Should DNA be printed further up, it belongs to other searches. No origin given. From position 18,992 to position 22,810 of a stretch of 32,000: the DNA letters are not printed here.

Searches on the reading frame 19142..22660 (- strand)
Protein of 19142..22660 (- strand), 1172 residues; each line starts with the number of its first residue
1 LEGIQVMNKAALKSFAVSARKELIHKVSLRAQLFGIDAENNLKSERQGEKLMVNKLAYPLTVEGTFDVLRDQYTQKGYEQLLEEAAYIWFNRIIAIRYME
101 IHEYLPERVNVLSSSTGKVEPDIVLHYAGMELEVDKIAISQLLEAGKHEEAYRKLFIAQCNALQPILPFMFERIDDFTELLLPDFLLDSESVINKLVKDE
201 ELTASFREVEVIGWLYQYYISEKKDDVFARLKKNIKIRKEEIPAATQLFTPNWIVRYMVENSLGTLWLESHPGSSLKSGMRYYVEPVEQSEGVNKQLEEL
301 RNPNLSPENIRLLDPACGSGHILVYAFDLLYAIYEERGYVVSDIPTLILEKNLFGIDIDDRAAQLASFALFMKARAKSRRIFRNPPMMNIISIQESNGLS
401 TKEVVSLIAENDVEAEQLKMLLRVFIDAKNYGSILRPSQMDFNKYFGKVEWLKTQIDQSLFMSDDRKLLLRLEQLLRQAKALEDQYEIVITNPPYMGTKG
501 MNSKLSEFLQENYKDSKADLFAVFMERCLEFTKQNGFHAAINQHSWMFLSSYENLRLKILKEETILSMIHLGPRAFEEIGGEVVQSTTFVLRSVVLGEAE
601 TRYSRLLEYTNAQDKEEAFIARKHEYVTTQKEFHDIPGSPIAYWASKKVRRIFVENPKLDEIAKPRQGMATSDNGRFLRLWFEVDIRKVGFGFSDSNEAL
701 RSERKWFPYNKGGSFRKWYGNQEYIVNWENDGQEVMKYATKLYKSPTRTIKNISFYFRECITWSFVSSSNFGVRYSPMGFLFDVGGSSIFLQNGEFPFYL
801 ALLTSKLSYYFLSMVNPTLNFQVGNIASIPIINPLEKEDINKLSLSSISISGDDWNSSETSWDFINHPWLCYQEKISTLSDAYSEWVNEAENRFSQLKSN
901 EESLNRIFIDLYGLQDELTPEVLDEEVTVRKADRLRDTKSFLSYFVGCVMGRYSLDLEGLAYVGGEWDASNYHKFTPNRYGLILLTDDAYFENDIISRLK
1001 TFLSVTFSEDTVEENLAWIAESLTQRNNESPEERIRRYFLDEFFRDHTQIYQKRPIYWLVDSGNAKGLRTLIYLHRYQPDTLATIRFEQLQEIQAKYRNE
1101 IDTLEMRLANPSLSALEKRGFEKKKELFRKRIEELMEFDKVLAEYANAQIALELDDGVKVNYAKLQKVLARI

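Call 24: search_protein_families(library=pfam, proteins=[window:19142-22660:-], max_evalue=0.001)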
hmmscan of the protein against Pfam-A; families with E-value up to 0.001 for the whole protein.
window:19142-22660:- (1172 aa): 4 families
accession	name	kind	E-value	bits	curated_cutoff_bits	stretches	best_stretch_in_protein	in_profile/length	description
PF07669.17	Eco57I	-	9.5e-27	94.6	25.3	1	351-572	1-166/171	Eco57I restriction-modification methylase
PF20473.4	MmeI_Mtase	-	1.6e-11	44.3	27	1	294-540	8-195/259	MmeI, DNA-methyltransferase domain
PF02384.22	N6_Mtase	-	1.7e-10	41.2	20.4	1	475-578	114-220/311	N-6 DNA Methylase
PF01170.24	UPF0020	-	0.00098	19.3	22.3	0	480-510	113-150/197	RMKL-like, methyltransferase domain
